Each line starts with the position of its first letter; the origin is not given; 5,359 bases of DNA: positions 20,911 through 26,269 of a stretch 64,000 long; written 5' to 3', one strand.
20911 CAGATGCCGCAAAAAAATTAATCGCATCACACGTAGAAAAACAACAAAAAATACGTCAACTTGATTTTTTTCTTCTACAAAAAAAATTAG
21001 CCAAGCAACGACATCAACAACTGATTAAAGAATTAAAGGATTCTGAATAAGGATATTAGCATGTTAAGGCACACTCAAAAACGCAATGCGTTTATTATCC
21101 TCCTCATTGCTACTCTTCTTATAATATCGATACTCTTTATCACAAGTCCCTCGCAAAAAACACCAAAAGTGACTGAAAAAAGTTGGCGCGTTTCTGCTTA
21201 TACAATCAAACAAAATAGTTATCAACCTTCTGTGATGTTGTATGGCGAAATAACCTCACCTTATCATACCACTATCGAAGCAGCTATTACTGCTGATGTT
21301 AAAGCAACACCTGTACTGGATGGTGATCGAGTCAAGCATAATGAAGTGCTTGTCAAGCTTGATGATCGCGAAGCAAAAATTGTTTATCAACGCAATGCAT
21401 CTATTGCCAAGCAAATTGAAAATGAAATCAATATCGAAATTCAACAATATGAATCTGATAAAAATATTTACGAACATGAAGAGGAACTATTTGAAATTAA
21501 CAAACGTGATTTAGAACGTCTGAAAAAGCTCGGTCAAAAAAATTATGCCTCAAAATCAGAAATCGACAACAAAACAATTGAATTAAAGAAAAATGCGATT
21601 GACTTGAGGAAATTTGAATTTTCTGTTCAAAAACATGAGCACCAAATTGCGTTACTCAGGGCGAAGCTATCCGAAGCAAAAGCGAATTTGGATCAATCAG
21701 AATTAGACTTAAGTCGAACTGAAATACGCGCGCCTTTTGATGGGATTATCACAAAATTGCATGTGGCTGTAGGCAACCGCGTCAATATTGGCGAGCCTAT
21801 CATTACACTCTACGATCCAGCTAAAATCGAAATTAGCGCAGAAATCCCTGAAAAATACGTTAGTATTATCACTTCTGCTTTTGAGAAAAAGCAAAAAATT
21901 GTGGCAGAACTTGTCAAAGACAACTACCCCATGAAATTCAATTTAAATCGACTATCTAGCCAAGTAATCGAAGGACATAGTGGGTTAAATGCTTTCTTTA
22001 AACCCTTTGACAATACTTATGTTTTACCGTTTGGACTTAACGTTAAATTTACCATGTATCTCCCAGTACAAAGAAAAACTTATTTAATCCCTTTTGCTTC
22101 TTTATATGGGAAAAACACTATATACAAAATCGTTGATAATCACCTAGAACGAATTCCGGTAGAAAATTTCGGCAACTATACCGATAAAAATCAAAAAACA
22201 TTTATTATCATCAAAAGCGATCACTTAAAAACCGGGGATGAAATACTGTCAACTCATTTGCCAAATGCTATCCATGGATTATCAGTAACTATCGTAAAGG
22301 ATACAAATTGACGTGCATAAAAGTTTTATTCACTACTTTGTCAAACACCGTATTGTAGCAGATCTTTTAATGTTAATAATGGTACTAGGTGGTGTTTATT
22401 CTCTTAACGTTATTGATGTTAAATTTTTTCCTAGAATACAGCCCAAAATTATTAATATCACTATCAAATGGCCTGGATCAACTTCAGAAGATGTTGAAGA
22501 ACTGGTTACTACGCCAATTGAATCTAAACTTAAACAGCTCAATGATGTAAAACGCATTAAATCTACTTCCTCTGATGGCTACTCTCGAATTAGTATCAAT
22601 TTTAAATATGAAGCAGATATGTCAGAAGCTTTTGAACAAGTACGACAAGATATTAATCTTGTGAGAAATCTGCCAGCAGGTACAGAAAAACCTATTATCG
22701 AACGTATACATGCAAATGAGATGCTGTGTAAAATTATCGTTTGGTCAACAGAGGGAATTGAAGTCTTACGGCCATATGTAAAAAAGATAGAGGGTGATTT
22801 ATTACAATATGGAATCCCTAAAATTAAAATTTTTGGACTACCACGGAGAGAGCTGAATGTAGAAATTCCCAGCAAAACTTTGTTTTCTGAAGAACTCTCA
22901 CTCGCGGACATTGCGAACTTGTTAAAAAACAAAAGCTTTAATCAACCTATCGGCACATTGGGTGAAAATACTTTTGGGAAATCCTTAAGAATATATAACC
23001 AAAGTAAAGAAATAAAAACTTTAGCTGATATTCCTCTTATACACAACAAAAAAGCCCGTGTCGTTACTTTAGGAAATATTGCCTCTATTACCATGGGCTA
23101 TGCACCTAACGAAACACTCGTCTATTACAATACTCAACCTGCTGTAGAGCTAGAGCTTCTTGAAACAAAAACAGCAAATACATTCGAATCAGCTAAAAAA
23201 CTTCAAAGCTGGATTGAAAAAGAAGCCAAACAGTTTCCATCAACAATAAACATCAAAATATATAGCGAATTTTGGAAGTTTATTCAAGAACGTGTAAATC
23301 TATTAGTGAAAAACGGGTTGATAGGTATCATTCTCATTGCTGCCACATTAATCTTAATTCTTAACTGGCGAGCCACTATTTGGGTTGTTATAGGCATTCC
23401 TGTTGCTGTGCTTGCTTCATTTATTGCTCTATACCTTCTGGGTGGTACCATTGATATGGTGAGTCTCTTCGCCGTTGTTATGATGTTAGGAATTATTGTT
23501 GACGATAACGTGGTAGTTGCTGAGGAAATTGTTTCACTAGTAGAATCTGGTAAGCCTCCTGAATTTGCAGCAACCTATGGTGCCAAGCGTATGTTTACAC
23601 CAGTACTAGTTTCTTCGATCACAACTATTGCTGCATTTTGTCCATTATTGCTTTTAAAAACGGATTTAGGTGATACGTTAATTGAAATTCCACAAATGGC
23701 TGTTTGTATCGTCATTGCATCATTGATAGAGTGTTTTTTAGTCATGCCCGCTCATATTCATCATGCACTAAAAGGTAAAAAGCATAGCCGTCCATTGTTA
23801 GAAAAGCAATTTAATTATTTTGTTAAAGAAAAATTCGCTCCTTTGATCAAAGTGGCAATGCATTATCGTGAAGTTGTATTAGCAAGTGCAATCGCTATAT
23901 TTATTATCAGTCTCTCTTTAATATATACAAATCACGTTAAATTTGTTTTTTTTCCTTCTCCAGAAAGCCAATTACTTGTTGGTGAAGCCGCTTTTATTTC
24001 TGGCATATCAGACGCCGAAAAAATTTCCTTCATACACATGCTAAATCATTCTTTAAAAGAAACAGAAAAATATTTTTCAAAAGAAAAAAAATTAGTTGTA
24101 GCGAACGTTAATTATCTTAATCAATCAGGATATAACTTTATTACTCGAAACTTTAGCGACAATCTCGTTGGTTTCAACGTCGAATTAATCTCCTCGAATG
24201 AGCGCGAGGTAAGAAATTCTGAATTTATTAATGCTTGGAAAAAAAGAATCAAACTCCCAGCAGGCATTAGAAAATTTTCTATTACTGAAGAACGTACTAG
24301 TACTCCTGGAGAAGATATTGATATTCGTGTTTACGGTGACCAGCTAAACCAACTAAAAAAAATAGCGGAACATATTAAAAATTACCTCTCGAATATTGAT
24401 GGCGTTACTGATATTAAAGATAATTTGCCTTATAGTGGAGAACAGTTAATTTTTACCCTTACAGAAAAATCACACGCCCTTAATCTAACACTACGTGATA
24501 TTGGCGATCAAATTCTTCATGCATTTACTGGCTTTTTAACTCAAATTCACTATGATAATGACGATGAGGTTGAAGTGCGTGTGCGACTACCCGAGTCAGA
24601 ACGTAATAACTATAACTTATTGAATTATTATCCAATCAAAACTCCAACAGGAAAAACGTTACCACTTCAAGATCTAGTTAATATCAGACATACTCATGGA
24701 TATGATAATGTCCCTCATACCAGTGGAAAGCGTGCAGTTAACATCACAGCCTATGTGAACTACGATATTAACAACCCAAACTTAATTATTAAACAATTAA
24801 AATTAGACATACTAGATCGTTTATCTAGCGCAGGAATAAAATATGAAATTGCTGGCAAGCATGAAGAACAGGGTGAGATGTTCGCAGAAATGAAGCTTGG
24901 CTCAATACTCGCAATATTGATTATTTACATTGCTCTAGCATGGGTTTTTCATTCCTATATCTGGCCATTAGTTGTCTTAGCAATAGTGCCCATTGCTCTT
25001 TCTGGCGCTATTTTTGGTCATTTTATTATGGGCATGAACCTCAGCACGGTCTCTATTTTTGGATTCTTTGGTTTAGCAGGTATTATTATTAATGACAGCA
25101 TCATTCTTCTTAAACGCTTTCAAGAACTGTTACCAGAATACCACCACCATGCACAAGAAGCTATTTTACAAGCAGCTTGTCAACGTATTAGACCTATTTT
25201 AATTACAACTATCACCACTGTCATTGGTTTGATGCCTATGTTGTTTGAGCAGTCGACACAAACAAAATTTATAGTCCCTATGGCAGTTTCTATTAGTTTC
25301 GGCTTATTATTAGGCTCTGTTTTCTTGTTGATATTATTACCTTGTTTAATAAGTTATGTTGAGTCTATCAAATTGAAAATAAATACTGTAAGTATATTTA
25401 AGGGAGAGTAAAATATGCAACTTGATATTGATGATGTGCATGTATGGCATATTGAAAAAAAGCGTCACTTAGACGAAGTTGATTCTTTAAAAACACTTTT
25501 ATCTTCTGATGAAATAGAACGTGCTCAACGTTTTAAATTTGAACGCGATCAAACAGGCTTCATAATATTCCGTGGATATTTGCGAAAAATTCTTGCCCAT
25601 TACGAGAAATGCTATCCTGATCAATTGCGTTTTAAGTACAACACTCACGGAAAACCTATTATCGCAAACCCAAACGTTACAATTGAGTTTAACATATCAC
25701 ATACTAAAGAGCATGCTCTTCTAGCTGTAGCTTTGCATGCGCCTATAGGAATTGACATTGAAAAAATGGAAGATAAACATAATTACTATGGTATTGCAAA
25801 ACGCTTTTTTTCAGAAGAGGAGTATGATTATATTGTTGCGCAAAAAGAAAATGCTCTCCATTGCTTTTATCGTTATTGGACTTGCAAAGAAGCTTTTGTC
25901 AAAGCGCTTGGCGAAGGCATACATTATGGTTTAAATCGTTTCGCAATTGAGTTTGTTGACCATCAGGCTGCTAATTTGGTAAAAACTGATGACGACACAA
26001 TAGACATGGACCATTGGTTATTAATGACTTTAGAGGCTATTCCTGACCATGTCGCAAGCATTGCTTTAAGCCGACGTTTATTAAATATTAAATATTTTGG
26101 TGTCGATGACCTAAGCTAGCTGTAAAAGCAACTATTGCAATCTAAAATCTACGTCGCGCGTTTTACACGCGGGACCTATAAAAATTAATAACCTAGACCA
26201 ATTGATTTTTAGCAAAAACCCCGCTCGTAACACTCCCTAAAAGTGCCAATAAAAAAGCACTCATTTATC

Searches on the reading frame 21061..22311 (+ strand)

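Call 20: search_protein_families(library=ncbifam, proteins=[window:21061-22311:+], max_evalue=0.00001)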
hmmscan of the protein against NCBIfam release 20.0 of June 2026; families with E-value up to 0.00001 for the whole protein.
window:21061-22311:+ (416 aa): 14 families
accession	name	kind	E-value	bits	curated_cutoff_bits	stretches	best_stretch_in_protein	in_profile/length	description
TIGR01730.1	RND_mfp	subfamily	1.2e-34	119.7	94.9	2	192-397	107-307/322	efflux RND transporter periplasmic adaptor subunit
TIGR00998.1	8a0101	subfamily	1.1e-19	70.5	390.8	1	77-264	50-249/334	EmrA/EmrK family multidrug efflux transporter periplasmic adaptor subunit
NF007785.0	PRK10476.1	equivalog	3.4e-15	55.7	376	1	75-266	54-255/347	multidrug transporter subunit MdtN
NF038010.1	ABC_adapt_DarC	equivalog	4.7e-13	48.6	450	1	5-348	8-353/417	darobactin export ABC transporter periplasmic adaptor subunit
NF011715.0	PRK15136.1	equivalog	1.4e-12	47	563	1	71-268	63-264/390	multidrug efflux MFS transporter periplasmic adaptor subunit EmrA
TIGR00999.1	8a0102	subfamily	4.4e-12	45.7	319.3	1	88-272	1-145/271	CzcB/NccB family metal efflux transporter periplasmic adaptor subunit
NF002939.0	PRK03598.1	equivalog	1.8e-10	40.5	393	1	49-265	25-250/332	secretion protein HlyD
TIGR02971.1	heterocyst_DevB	subfamily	4.9e-10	39.3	129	1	88-267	35-251/327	ABC exporter membrane fusion protein, DevB family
NF008606.0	PRK11578.1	equivalog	4.9e-10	39.1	342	1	14-265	11-232/371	macrolide transporter subunit MacA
NF007850.1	PRK10559.1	equivalog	1.8e-08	33.8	400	1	189-254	117-182/303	p-hydroxybenzoic acid efflux pump subunit AaeA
NF008589.1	PRK11556.1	equivalog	4.3e-08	32.5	391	0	147-285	141-260/392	MdtA/MuxA family multidrug efflux RND transporter periplasmic adaptor subunit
TIGR01843.1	type_I_hlyD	subfamily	5.4e-08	32.2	208.65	0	197-265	248-318/422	HlyD family type I secretion periplasmic adaptor subunit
NF045904.1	RND-peri-MexE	equivalog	3.3e-07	29.5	714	0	199-249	151-201/390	multidrug efflux RND transporter periplasmic adaptor subunit MexE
TIGR03794.1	NHLM_micro_HlyD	equivalog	3.4e-06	26.2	156.2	0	127-252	152-285/421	NHLP bacteriocin system secretion protein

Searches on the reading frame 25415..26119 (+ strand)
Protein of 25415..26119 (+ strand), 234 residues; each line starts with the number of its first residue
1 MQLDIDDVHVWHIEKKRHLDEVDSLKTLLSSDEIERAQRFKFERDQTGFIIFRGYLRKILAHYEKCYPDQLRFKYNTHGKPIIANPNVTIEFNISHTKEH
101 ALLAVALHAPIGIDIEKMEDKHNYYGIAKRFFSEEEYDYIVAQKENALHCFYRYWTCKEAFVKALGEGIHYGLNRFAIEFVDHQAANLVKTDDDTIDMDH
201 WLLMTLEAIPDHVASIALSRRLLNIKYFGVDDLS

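Call 20: search_protein_families(library=ncbifam, proteins=[window:25415-26119:+], max_evalue=0.00001)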
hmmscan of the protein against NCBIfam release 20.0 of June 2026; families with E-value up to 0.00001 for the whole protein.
window:25415-26119:+ (234 aa): 6 families
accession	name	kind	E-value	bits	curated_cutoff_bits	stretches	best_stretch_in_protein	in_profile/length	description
NF042922.1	4PPT_HetI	equivalog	9.8e-54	182.1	370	1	2-227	13-233/235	4'-phosphopantetheinyl transferase HetI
NF047349.1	4PPT_AusB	equivalog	1.9e-19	69.9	225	1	37-178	29-161/205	aureusimine biosynthesis 4'-phosphopantetheinyl transferase AusB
NF007676.0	PRK10351.1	equivalog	6.7e-17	61.7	174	1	73-168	51-146/195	4'-phosphopantetheinyl transferase AcpT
TIGR00556.1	pantethn_trn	domain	5.9e-14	52.3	45.35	1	109-178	3-78/128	phosphopantetheine--protein transferase domain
NF011250.0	PRK14656.1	equivalog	4.9e-08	33.1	175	1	126-184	25-82/126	holo-[acyl-carrier-protein] synthase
NF011257.0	PRK14663.1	equivalog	7.9e-07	29.1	186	0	113-194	8-91/123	holo-[acyl-carrier-protein] synthase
